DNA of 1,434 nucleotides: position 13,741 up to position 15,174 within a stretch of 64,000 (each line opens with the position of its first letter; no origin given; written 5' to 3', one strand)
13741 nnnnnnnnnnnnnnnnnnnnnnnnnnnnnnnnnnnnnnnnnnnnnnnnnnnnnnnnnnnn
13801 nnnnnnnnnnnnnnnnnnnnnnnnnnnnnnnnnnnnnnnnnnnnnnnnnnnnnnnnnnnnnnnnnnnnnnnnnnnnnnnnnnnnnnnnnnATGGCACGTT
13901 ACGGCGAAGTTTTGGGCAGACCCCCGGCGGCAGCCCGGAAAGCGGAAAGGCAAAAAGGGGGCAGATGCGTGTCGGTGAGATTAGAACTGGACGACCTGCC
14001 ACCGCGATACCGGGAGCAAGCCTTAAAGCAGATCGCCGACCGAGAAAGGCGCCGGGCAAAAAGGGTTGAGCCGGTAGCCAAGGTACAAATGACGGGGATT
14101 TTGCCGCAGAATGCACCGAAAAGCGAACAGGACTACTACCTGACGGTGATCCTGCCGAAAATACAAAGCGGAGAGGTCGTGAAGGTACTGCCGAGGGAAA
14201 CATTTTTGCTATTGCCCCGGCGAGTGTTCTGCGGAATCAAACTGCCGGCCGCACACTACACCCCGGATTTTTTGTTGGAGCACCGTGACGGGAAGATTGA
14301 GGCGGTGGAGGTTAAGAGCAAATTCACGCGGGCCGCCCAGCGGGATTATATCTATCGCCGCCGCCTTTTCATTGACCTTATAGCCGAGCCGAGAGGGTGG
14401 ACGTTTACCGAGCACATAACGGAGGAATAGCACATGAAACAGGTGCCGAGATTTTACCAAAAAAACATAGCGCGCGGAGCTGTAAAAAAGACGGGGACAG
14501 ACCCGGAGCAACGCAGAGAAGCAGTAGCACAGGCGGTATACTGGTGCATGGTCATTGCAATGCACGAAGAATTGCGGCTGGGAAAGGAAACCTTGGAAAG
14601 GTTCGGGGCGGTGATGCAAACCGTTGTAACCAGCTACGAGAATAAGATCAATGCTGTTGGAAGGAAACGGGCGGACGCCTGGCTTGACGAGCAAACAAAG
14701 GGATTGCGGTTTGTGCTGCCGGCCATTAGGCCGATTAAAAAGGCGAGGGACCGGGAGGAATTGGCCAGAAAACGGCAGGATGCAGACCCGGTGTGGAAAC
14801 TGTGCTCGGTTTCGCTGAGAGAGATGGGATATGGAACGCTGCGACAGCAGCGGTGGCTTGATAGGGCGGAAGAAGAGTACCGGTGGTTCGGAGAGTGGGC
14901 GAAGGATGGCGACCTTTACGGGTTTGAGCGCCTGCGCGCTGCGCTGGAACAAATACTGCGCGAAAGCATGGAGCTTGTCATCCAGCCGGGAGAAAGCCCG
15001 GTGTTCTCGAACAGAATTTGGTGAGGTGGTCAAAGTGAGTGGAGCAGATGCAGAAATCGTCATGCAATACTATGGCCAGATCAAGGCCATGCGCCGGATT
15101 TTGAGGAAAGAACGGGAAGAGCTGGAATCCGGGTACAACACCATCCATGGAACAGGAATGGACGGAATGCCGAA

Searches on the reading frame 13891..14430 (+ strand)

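Call 59: search_protein_families(library=pfam, proteins=[window:13891-14430:+], max_evalue=0.001)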
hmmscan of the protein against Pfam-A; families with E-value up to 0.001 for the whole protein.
window:13891-14430:+ (179 aa): 1 family
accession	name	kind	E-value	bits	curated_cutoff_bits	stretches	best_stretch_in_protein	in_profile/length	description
PF06356.17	DUF1064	-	1.9e-05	25.5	24.7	1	76-150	18-91/117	Protein of unknown function (DUF1064)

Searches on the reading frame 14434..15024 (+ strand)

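Call 60: search_protein_families(library=pfam, proteins=[window:14434-15024:+], max_evalue=0.001)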
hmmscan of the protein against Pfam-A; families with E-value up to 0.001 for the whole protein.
window:14434-15024:+ (196 aa): 0 families

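Call 68: search_protein_families(library=phrogs, proteins=[window:14434-15024:+], max_evalue=0.001)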
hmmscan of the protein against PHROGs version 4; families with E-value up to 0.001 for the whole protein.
window:14434-15024:+ (196 aa): 1 family
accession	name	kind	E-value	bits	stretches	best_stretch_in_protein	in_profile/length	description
phrog_24484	-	unknown function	3.7e-31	109.3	1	9-193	15-203/205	-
